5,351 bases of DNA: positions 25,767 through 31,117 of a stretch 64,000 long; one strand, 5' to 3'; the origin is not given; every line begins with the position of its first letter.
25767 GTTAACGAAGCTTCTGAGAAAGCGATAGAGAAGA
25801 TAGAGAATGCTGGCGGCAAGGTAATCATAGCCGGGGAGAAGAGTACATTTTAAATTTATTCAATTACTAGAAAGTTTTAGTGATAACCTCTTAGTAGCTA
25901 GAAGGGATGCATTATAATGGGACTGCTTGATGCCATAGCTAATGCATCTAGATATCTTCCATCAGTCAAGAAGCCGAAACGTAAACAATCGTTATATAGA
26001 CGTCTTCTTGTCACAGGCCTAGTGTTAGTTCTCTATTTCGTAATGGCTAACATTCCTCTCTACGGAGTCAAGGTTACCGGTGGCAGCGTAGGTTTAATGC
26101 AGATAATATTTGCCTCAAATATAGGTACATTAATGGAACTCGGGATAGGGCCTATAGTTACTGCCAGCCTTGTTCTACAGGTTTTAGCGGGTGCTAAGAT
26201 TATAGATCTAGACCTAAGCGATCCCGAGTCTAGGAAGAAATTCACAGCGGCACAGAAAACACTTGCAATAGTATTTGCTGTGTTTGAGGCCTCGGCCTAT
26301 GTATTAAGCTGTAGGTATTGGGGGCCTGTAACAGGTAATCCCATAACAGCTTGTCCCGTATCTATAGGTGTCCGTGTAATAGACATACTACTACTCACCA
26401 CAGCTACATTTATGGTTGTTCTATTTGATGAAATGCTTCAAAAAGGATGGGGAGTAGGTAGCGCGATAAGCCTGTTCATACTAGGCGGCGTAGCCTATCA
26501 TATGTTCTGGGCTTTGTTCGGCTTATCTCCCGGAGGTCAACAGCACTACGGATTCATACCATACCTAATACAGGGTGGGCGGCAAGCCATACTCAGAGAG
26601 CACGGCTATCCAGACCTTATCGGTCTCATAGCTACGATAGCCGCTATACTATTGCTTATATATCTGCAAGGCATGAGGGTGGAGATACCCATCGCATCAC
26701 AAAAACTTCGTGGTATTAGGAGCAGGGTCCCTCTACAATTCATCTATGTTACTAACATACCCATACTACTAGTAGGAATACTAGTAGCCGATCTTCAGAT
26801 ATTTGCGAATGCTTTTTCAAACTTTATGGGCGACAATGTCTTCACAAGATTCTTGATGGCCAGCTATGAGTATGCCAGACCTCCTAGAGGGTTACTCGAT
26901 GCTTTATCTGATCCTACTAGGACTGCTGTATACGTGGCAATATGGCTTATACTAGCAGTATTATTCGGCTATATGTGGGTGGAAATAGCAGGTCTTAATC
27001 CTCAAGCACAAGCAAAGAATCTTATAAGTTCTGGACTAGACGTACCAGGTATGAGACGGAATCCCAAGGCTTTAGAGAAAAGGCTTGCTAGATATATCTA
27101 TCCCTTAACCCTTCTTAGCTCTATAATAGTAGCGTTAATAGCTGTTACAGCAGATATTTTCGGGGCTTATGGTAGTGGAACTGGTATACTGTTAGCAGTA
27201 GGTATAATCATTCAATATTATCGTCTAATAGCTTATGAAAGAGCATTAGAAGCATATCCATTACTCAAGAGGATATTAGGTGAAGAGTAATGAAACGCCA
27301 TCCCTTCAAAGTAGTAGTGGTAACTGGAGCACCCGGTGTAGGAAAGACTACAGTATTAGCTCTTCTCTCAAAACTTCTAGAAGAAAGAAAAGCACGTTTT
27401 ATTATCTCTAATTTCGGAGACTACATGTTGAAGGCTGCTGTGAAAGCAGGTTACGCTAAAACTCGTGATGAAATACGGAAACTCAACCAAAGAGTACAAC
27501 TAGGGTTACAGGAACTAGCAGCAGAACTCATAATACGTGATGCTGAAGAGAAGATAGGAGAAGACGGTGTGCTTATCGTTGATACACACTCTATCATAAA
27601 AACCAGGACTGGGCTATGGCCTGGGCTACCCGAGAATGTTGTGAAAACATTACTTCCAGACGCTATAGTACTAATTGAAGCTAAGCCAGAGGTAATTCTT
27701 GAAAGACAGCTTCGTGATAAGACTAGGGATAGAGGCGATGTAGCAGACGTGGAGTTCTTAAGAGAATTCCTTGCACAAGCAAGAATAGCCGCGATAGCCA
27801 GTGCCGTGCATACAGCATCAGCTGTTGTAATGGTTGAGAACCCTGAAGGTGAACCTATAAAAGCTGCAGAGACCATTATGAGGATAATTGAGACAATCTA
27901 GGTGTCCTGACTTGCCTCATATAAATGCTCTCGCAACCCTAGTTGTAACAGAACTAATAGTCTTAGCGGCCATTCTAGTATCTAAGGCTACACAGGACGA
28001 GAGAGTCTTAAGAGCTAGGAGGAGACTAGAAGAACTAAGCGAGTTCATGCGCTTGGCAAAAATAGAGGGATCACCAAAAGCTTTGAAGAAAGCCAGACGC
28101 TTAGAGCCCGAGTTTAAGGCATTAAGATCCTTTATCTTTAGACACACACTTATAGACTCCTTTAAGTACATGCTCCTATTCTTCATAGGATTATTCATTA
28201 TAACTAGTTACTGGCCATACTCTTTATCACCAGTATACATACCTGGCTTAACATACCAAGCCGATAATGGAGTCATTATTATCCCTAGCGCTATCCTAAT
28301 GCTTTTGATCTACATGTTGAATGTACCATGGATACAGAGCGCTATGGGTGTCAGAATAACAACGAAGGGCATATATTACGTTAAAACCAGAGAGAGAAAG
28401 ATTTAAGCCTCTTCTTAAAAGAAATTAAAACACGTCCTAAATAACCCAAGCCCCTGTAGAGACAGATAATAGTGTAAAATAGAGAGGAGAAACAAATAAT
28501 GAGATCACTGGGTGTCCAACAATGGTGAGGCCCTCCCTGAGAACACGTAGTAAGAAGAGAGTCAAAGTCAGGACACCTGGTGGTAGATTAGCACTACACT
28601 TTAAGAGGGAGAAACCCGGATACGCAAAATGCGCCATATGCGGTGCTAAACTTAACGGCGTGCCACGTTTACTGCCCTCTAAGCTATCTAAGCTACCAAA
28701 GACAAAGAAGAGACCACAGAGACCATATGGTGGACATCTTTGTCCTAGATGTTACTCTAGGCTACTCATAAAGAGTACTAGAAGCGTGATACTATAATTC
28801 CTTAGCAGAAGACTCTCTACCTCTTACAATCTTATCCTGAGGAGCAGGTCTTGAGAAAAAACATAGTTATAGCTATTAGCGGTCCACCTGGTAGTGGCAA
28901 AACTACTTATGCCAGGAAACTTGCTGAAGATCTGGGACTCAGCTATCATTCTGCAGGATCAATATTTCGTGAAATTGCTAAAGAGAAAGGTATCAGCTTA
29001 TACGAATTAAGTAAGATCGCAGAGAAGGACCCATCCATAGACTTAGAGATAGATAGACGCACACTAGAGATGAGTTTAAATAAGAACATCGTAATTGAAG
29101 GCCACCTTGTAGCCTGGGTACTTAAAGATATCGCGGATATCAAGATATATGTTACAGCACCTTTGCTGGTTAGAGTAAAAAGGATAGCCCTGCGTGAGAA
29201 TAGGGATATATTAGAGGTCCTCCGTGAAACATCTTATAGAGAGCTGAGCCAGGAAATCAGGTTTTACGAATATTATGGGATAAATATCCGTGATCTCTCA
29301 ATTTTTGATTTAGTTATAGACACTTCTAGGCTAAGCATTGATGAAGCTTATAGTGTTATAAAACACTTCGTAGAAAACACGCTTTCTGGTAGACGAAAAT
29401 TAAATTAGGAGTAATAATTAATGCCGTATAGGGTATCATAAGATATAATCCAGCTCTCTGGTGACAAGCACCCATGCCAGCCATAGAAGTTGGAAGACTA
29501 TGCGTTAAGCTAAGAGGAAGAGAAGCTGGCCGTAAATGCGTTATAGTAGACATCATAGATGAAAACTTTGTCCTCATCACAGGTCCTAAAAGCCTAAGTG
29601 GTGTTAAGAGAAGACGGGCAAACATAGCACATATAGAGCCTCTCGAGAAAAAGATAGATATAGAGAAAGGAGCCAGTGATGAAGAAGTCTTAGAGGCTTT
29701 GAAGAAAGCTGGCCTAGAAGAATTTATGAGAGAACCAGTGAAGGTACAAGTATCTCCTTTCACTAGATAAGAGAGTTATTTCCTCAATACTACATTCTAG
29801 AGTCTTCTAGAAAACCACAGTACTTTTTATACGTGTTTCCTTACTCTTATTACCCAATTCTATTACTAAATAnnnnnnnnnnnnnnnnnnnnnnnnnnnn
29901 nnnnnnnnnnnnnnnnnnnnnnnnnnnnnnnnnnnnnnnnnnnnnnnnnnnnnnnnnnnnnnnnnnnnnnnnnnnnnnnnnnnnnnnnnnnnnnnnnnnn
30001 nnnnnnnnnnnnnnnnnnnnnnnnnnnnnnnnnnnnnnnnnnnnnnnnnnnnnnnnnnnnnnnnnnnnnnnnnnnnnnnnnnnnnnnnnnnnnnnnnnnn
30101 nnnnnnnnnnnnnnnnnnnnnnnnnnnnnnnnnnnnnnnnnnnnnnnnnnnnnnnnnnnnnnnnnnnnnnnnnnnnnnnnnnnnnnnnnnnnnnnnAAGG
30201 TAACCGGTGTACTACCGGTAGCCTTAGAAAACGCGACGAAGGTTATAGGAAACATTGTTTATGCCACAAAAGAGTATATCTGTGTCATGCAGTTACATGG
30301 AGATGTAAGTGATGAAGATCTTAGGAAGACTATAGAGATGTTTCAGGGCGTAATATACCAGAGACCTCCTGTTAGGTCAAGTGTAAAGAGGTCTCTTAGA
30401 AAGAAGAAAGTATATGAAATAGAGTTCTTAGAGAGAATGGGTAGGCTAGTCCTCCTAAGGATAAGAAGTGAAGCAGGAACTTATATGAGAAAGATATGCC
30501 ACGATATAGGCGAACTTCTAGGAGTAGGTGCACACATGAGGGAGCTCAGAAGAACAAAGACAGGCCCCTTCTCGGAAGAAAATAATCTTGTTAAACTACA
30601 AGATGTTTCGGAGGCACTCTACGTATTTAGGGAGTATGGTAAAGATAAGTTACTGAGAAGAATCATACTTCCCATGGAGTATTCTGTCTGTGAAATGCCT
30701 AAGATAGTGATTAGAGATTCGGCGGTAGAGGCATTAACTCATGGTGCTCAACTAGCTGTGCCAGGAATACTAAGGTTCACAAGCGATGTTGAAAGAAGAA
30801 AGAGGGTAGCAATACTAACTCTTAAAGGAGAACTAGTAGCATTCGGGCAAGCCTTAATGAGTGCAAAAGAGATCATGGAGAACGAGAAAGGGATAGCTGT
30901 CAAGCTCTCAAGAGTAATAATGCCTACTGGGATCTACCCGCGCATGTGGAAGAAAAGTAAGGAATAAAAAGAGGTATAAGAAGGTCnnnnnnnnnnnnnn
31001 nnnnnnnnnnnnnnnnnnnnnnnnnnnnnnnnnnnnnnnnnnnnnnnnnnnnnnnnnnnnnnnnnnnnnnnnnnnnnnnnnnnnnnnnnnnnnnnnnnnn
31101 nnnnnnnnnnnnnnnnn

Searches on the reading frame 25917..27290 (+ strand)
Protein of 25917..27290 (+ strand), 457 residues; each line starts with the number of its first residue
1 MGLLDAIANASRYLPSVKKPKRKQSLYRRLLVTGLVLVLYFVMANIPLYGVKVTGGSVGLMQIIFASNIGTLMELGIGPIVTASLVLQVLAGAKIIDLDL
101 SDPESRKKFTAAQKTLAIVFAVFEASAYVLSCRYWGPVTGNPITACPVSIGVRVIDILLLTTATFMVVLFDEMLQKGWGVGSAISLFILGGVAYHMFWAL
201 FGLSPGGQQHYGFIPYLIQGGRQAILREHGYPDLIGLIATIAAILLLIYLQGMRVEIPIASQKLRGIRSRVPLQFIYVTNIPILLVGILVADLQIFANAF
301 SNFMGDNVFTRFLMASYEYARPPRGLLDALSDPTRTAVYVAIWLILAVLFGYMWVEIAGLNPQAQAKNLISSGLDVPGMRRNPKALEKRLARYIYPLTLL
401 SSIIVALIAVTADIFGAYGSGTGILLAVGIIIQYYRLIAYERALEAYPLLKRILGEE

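Call 7: search_protein_families(library=pfam, proteins=[window:25917-27290:+])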
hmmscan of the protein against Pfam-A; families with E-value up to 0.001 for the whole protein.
window:25917-27290:+ (457 aa): 2 families
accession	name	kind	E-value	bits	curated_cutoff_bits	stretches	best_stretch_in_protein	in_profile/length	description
PF00344.25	SecY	-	1.7e-66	225.1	32.2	1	71-435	1-306/306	SecY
PF10559.14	Plug_translocon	-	8.3e-09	35.5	22.1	1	38-70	1-35/35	Plug domain of Sec61p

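Call 18: find_encoding_contigs(protein=window:25917-27290:+, flank=10000, max_places=10)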
Protein window:25917-27290:+ (457 aa): 1 contig read that carries it; 1 place shown.
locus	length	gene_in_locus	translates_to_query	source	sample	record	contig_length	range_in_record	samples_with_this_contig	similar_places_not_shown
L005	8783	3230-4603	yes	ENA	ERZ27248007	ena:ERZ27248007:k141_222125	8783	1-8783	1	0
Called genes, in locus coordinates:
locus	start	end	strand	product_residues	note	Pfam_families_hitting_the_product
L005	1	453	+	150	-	?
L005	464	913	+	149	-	PF01280:Ribosomal_L19e, PF25476:Ribosomal_L19e_C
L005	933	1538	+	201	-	PF00861:Ribosomal_L18p, PF17144:Ribosomal_L5e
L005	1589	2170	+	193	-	PF00333:Ribosomal_S5, PF03719:Ribosomal_S5_C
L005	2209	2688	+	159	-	PF00327:Ribosomal_L30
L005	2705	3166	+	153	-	PF00828:Ribosomal_L27A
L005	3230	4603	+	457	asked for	PF10559:Plug_translocon, PF00344:SecY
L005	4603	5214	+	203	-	PF13191:AAA_16 (weak), PF13401:AAA_22 (weak), PF13604:AAA_30 (weak), PF02223:Thymidylate_kin (faint), PF13207:AAA_17, PF13238:AAA_18, PF13521:AAA_28 (weak)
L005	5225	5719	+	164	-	-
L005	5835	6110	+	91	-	PF01199:Ribosomal_L34e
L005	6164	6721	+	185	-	PF13189:Cytidylate_kin2, PF13521:AAA_28 (weak), PF00406:ADK (weak), PF02224:Cytidylate_kin (weak), PF13207:AAA_17, PF13238:AAA_18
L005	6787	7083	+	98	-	PF00467:KOW (weak)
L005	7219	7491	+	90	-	PF08068:DKCLD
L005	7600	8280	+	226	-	PF01509:TruB_N (faint), PF21238:Pus10_C (weak), PF16198:TruB_C_2, PF01472:PUA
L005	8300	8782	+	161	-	?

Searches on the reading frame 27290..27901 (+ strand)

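Call 7: search_protein_families(library=pfam, proteins=[window:27290-27901:+])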
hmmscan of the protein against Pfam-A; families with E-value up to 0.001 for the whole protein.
window:27290-27901:+ (203 aa): 15 families
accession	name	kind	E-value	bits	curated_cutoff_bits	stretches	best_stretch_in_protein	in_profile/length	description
PF13207.12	AAA_17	-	7.3e-32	110.9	27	1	12-154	1-132/136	AAA domain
PF13238.12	AAA_18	-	1.7e-08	35.4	29.4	1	9-148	1-116/128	AAA domain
PF13191.12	AAA_16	-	2.3e-07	31.9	32.6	1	7-77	25-94/167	AAA ATPase domain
PF13604.12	AAA_30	-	4.6e-06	26.9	27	1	7-106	19-103/191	AAA domain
PF13521.12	AAA_28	-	4.9e-06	27.3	27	1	9-102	2-84/164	AAA domain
PF13401.12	AAA_22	-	9.7e-06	26.4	27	1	8-98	7-91/130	AAA domain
PF02223.23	Thymidylate_kin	-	1.7e-05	25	27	0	115-163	112-158/185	Thymidylate kinase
PF13245.12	AAA_19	-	6.4e-05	23.6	25.1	1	7-104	12-103/134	AAA domain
PF08433.16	KTI12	-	0.00014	22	22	1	9-62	4-54/271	Chromatin associated protein KTI12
PF07693.20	KAP_NTPase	-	0.0002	21.2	20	1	8-45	22-59/293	KAP family P-loop domain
PF20720.3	nSTAND3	-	0.00043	20.5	27.2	1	7-37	18-48/155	Novel STAND NTPase 3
PF00005.33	ABC_tran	-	0.00046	21.2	25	1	4-74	9-73/137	ABC transporter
PF00448.28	SRP54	-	0.00054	20.1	22.7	1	7-128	2-119/196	SRP54-type protein, GTPase domain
PF01712.25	dNK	-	0.00079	19.7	27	0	10-31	2-23/203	Deoxynucleoside kinase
PF01637.24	ATPase_2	-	0.00087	19.6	33.2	0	2-91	16-107/225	ATPase domain predominantly from Archaea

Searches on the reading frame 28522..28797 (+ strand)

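Call 7: search_protein_families(library=pfam, proteins=[window:28522-28797:+])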
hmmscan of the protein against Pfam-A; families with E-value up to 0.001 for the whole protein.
window:28522-28797:+ (91 aa): 1 family
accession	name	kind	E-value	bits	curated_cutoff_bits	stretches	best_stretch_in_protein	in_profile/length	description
PF01199.23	Ribosomal_L34e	-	1.5e-26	92.9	27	1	3-84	10-91/94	Ribosomal protein L34e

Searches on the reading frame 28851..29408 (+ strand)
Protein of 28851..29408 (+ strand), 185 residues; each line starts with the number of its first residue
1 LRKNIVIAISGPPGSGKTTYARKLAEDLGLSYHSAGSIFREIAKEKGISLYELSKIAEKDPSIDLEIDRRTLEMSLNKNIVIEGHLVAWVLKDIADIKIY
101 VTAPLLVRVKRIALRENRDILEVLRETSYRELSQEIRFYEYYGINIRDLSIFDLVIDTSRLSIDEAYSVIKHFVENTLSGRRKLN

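Call 7: search_protein_families(library=pfam, proteins=[window:28851-29408:+])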
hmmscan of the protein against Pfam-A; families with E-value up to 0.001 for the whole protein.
window:28851-29408:+ (185 aa): 11 families
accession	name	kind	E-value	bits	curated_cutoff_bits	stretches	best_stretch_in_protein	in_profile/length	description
PF13189.12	Cytidylate_kin2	-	6e-23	82.3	28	1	6-160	1-176/176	Cytidylate kinase-like family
PF13207.12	AAA_17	-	5.6e-19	69.2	27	1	11-119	2-126/136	AAA domain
PF13238.12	AAA_18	-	1.3e-17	64.9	29.4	1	7-119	1-115/128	AAA domain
PF02224.24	Cytidylate_kin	-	1.3e-13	51.6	26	2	7-43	1-37/211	Cytidylate kinase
PF13521.12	AAA_28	-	1.4e-05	25.8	27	1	7-56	2-49/164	AAA domain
PF00406.28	ADK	-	1.4e-05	25.7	26.8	1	9-80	1-72/151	Adenylate kinase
PF13671.12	AAA_33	-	2.7e-05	25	27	1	6-51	1-46/143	AAA domain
PF03266.21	NTPase_1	-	3.5e-05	24.2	23.9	1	7-59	2-55/168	NTPase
PF20720.3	nSTAND3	-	4.3e-05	23.7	27.2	1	2-28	15-41/155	Novel STAND NTPase 3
PF00004.35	AAA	-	0.00017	22.5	21.2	1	9-34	3-28/131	ATPase family associated with various cellular activities (AAA)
PF00485.24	PRK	-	0.00079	19.7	22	0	6-34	1-29/196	Phosphoribulokinase / Uridine kinase family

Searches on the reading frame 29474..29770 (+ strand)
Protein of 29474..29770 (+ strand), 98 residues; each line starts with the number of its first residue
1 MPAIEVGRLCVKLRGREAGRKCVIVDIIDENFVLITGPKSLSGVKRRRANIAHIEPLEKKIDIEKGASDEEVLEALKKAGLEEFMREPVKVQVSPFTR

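Call 7: search_protein_families(library=pfam, proteins=[window:29474-29770:+])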
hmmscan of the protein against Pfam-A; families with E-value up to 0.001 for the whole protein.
window:29474-29770:+ (98 aa): 1 family
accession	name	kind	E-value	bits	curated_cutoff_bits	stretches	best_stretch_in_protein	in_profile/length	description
PF00467.35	KOW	-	4.1e-06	26.8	22.3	1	6-35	1-31/32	KOW motif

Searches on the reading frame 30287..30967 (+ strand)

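Call 7: search_protein_families(library=pfam, proteins=[window:30287-30967:+])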
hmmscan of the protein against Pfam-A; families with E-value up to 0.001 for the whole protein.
window:30287-30967:+ (226 aa): 4 families
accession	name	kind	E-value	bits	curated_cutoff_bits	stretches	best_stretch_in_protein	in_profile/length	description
PF16198.10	TruB_C_2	-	4.5e-27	94.4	29.3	1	68-134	1-65/66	tRNA pseudouridylate synthase B C-terminal domain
PF01472.26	PUA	-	9.7e-21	73.9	24.8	1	138-211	1-74/74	PUA domain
PF01509.24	TruB_N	-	2.4e-06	28.4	27.3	1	6-67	71-149/149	TruB family pseudouridylate synthase (N terminal domain)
PF21238.2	Pus10_C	-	2e-05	24.7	27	1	5-72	134-203/232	Pus10, C-terminal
